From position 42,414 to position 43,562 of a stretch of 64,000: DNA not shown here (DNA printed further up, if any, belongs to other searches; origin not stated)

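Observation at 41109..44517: Terminator-bounded cassette of low-complexity, Cys-rich, C1q/BclA-like and peptidase-like proteins between the tail and replication modules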

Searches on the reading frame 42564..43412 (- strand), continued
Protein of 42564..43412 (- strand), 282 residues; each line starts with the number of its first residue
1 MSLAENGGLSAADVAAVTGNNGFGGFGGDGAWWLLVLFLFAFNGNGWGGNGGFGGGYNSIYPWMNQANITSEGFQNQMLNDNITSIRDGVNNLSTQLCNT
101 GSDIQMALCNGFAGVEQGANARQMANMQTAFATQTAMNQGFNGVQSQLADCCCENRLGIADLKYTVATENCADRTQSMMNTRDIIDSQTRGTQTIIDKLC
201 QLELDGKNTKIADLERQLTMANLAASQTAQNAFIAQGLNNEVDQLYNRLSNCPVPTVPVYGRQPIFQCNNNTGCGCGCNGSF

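Call 68: get_annotated_region(hit=H22, flank=6000)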
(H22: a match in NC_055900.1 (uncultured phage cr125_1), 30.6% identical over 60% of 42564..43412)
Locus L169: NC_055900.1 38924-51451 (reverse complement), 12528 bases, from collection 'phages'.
description: CrAssphage cr125_1, complete genome.
organism: uncultured phage cr125_1 (NCBI taxid 2772091)
taxonomy: Viruses; Duplodnaviria; Heunggongvirae; Uroviricota; Caudoviricetes; Crassvirales; Suoliviridae; Uncouvirinae; Aurodevirus; Aurodevirus hominis
host: -; source: human feces; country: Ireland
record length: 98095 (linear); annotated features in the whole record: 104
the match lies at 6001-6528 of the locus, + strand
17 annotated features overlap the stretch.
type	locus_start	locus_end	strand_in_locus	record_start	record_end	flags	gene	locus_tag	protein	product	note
CDS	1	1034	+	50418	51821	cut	-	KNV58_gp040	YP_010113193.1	hypothetical protein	gp_77315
CDS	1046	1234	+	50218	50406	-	-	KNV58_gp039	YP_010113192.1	hypothetical protein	gp_77314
CDS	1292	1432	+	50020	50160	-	-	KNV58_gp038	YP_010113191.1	hypothetical protein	gp_77313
CDS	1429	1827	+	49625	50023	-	-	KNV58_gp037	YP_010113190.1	endolysin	gp_77312; putative peptidase [Bacteroides phage B124-14]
CDS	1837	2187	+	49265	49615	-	-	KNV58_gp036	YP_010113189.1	hypothetical protein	gp_77311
CDS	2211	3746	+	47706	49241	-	-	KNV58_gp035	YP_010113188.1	hypothetical protein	gp_77310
CDS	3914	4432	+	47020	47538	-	-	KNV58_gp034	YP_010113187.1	holin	gp_77309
CDS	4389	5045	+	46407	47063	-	-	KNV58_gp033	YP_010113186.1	lysis regulatory protein-like protein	gp_77308; Similar to phage lysis regulatory protein LysB, cell division protein FtsL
CDS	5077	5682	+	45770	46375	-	-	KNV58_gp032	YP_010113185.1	RNA polymerase sigma factor/ubiquitin-like protein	gp_77307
CDS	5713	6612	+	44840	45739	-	-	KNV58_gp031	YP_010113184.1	spike protein/glycoprotein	gp_77306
CDS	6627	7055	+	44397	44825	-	-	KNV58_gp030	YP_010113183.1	hypothetical protein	gp_77305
CDS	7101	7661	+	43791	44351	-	-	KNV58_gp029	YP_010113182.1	hypothetical protein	gp_77304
CDS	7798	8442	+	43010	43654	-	-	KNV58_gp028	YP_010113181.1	virion structural protein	gp_77303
CDS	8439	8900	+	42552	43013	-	-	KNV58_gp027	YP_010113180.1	peptidoglycan-associated protein-like protein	gp_77302; Similar to peptidoglycan-associated proteinhistidine kinase response regulator, glycine zipper domain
CDS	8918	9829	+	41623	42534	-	-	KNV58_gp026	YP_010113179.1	tail tubular protein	gp_77301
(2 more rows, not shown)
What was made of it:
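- In crAss-like cr125_1 it lies next to virion structural genes (call 68).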

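Call 75: search_protein_families(library=padloc, proteins=[window:42564-43412:-], max_evalue=0.1)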
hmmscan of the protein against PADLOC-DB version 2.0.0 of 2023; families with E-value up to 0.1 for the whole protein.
window:42564-43412:- (282 aa): 0 families

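Call 76: search_protein_families(library=ncbifam, proteins=[window:42564-43412:-], max_evalue=0.1)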
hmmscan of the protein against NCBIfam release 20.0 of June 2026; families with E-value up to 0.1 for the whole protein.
window:42564-43412:- (282 aa): 1 family
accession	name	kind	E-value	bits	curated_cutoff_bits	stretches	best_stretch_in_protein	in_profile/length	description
NF010229.0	PRK13682.1-4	equivalog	0.038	14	52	1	13-40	13-40/53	hypothetical protein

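Call 82: find_encoding_contigs(protein=P0013, flank=9000, max_places=1)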
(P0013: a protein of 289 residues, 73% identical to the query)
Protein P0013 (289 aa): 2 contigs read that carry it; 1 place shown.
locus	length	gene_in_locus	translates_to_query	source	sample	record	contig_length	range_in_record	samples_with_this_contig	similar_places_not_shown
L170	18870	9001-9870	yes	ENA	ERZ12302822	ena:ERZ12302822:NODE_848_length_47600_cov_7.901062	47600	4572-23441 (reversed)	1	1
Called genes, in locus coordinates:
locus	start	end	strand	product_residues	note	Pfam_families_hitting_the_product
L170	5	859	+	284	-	-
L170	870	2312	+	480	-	-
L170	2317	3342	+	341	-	PF13472:Lipase_GDSL_2 (weak)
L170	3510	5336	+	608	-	-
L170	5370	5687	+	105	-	-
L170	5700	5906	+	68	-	PF16938:Phage_holin_Dp1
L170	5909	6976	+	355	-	PF05257:CHAP (weak), PF01471:PG_binding_1, PF08239:SH3_3 (weak)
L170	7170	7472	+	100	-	-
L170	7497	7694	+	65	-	-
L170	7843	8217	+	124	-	-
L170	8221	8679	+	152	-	-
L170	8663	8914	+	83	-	-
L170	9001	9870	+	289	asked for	-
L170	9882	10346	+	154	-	-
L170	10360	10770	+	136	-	-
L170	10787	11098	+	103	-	-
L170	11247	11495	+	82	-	-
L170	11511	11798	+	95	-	-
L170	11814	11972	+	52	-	-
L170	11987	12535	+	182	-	-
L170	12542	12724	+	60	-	-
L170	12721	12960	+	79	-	-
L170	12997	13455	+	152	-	-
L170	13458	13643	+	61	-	-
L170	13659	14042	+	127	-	PF12957:DUF3846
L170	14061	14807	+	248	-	PF18941:DUF5688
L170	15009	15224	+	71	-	PF01381:HTH_3 (weak)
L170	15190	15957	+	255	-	PF12705:PDDEXK_1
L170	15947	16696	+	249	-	PF13479:AAA_24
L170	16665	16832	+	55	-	-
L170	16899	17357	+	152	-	PF05037:DUF669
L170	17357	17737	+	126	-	PF01870:Hjc (weak)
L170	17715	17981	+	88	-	-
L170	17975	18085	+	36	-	-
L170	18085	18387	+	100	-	-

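Call 83: find_encoding_contigs(protein=P0112, flank=9000, max_places=1)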
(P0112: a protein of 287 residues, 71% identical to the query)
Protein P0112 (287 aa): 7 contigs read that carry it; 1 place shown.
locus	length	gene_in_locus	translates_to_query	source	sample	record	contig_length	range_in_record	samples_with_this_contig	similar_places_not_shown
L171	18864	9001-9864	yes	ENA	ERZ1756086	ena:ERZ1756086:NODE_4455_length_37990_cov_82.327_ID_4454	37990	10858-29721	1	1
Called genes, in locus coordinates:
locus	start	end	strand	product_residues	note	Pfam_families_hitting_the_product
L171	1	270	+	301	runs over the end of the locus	-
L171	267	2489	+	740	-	-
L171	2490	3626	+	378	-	-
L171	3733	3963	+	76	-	-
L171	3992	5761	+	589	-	-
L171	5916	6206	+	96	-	PF06419:COG6_N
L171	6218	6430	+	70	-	PF16945:Phage_r1t_holin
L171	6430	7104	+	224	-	PF25309:ELLD, PF08230:CW_7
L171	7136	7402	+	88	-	-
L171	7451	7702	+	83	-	-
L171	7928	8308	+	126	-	-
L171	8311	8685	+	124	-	-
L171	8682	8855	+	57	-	-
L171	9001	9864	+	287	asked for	-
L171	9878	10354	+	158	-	-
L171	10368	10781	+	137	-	-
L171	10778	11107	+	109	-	-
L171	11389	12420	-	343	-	PF13495:Phage_int_SAM_4 (faint), PF14659:Phage_int_SAM_3 (weak), PF00589:Phage_integrase (weak)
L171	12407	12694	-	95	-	PF13560:HTH_31 (weak), PF12844:HTH_19 (weak), PF01381:HTH_3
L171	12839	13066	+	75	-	PF08667:BetR, PF01381:HTH_3 (weak)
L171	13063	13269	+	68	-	PF13443:HTH_26 (weak)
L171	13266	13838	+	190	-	PF07486:Hydrolase_2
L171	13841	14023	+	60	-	-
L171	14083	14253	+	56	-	-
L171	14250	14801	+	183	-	PF27148:Slr1353_N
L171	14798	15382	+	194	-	-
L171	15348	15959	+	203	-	PF07463:NUMOD4, PF13392:HNH_3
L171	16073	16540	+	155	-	PF05565:Sipho_Gp157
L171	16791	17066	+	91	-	-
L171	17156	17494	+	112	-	PF24608:PDDEXK_15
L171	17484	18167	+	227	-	PF19808:DUF6291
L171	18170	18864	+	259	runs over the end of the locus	PF01695:IstB_IS21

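Call 84: find_encoding_contigs(protein=P0097, flank=9000, max_places=1)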
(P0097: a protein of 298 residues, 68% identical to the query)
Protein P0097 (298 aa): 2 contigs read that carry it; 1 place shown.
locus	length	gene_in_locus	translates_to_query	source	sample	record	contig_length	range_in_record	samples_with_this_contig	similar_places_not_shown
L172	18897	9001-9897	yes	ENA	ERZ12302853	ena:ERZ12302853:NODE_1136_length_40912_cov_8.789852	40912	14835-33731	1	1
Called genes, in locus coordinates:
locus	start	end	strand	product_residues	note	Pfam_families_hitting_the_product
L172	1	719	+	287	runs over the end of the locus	-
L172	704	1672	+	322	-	-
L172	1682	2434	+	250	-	-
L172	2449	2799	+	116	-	-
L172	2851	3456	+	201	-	-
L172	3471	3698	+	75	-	-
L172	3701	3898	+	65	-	-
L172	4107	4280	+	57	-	-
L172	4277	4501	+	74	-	-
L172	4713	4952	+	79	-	-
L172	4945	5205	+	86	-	PF16945:Phage_r1t_holin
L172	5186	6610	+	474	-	PF01510:Amidase_2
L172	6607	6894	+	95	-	-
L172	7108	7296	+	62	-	-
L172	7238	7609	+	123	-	-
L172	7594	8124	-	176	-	PF07463:NUMOD4, PF22083:I-HmuI_NUMOD-like (weak)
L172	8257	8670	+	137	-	-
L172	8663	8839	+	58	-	-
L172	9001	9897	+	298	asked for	-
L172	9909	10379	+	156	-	-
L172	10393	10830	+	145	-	-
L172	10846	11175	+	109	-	-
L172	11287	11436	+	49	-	-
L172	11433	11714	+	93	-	-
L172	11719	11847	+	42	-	-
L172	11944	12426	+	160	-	PF07486:Hydrolase_2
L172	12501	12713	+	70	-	PF14090:HTH_39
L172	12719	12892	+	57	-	-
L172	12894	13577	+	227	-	-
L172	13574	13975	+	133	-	PF05866:RusA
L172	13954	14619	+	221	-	-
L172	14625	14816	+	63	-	-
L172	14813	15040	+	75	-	-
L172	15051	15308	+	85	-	-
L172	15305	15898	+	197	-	-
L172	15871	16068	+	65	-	-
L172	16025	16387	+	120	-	-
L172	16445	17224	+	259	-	PF01555:N6_N4_Mtase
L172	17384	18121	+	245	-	PF13730:HTH_36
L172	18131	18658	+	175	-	PF11417:G39P_N (weak)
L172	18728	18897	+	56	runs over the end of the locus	-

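Call 89: search_protein_families(library=pfam, proteins=[L170:7497-7694:+, L171:7451-7702:+, L172:7108-7296:+, L105:6432-6716:+, L105:6847-7080:+, L170:7170-7472:+, L171:7136-7402:+, L172:6607-6894:+], max_evalue=0.05)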
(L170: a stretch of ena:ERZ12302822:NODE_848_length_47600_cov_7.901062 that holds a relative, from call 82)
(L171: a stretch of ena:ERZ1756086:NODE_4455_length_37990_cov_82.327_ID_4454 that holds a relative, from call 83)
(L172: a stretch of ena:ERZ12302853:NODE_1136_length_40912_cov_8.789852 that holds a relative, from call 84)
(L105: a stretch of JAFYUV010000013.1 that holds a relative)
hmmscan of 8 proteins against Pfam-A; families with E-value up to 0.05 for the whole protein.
L170:7497-7694:+ (65 aa): 5 families
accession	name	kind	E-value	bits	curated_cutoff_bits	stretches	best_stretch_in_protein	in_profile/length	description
PF04545.22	Sigma70_r4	-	0.00063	19.6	24.1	1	19-57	6-44/50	Sigma-70, region 4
PF13613.12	HTH_Tnp_4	-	0.0032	17.5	27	0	33-63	19-49/53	Helix-turn-helix of DDE superfamily endonuclease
PF08281.18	Sigma70_r4_2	-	0.0062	16.6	25.7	1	19-57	12-50/54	Sigma-70, region 4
PF09860.14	DUF2087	-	0.021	15.4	22.4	1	3-33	28-55/69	Uncharacterized protein conserved in bacteria (DUF2087)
PF08765.17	Mor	-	0.024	15.1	24.9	1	17-58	57-96/107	Mor transcription activator family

L171:7451-7702:+ (83 aa): 4 families
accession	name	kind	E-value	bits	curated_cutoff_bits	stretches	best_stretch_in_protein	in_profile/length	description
PF04545.22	Sigma70_r4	-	0.0023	17.8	24.1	1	37-75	6-44/50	Sigma-70, region 4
PF13384.12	HTH_23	-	0.0048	17.1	24.6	1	37-72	3-38/50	Homeodomain-like domain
PF13613.12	HTH_Tnp_4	-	0.036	14.1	27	0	54-82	22-50/53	Helix-turn-helix of DDE superfamily endonuclease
PF08765.17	Mor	-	0.038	14.4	24.9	0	34-80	56-100/107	Mor transcription activator family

L172:7108-7296:+ (62 aa): 0 families

L105:6432-6716:+ (94 aa): 2 families
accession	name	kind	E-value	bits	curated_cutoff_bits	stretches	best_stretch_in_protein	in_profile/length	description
PF00196.25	GerE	-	0.0012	18.8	23.5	1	50-86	5-41/57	Bacterial regulatory proteins, luxR family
PF20015.4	VMAP-M12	-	0.024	15.1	27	1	26-91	55-117/136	vWA-MoxR associated protein middle region (VMAP-M) 12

L105:6847-7080:+ (77 aa): 7 families
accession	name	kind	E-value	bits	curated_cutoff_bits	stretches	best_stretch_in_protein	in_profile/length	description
PF13936.12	HTH_38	-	5.2e-05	23.4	27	1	22-57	8-43/44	Helix-turn-helix domain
PF00196.25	GerE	-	0.00017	21.6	23.5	1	19-59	2-42/57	Bacterial regulatory proteins, luxR family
PF04297.20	UPF0122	-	0.0007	20.2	22.7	1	3-65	3-64/101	Putative helix-turn-helix protein, YlxM / p13 like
PF13384.12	HTH_23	-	0.0057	16.9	24.6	1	23-56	6-39/50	Homeodomain-like domain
PF04967.18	HTH_10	-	0.013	15.7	23.1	0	37-59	26-48/53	HTH DNA binding domain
PF08279.18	HTH_11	-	0.038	14.3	25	0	26-61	4-42/55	HTH domain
PF24723.1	DUF7675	-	0.038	14.3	27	0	47-65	20-38/65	Family of unknown function (DUF7675)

L170:7170-7472:+ (100 aa): 1 family
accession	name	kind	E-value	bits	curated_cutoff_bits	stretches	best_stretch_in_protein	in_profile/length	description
PF19297.4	QcrA_N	-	0.0065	16.3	27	1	18-58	46-85/222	QcrA subunit N-terminal region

L171:7136-7402:+ (88 aa): 0 families

L172:6607-6894:+ (95 aa): 1 family
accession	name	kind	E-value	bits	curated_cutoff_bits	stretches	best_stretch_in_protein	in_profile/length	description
PF01105.29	EMP24_GP25L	-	0.0092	16.5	25.9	1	9-50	136-177/182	emp24/gp25L/p24 family/GOLD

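Call 94: list_cluster_members(proteins=[P0018, P0112, P0141, P0147, P0235, P0266, P0274, P0318, P0328, P0335])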
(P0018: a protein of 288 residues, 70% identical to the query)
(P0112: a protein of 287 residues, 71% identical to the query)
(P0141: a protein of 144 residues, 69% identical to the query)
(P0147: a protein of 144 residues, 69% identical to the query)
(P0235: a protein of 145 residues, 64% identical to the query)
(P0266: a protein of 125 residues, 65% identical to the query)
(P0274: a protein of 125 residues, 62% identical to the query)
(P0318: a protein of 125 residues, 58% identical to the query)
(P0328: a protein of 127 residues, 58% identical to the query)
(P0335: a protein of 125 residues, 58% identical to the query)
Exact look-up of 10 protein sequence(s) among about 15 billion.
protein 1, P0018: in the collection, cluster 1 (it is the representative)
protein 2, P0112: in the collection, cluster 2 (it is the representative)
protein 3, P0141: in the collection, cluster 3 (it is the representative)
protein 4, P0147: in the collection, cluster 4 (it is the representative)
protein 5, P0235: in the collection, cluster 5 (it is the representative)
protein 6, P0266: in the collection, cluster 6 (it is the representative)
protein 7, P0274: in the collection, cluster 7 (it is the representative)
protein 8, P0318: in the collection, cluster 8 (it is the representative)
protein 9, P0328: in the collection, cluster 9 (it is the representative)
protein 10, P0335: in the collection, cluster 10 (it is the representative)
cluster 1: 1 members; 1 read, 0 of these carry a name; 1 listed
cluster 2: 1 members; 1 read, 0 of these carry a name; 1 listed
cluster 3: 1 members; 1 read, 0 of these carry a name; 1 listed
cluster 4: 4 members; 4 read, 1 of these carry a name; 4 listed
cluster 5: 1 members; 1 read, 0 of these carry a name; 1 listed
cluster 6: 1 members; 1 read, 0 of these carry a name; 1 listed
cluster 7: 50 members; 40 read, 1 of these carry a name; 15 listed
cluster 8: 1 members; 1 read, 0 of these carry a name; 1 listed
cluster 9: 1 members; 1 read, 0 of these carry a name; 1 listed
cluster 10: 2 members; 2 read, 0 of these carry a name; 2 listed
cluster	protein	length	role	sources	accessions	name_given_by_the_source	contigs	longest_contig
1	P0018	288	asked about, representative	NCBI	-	-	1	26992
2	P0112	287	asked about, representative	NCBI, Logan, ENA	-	-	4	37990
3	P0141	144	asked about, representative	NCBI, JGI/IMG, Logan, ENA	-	-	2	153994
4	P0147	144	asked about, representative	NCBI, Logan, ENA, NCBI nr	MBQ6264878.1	MAG: hypothetical protein IJK60_05455 [Clostridia bacterium] | hypothetical protein [Clostridia bacterium]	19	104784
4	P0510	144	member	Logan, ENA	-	-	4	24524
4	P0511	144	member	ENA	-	-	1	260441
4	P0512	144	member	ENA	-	-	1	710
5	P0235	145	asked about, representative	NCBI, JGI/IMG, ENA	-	-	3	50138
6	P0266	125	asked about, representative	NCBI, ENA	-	-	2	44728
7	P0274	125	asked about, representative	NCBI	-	-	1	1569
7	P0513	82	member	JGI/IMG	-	hypothetical protein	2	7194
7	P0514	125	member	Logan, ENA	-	-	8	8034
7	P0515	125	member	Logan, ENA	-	-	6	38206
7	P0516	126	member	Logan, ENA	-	-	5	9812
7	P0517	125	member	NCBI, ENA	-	-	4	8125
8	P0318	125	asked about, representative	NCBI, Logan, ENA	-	-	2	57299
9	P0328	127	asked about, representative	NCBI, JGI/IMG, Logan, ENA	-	-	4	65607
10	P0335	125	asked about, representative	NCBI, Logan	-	-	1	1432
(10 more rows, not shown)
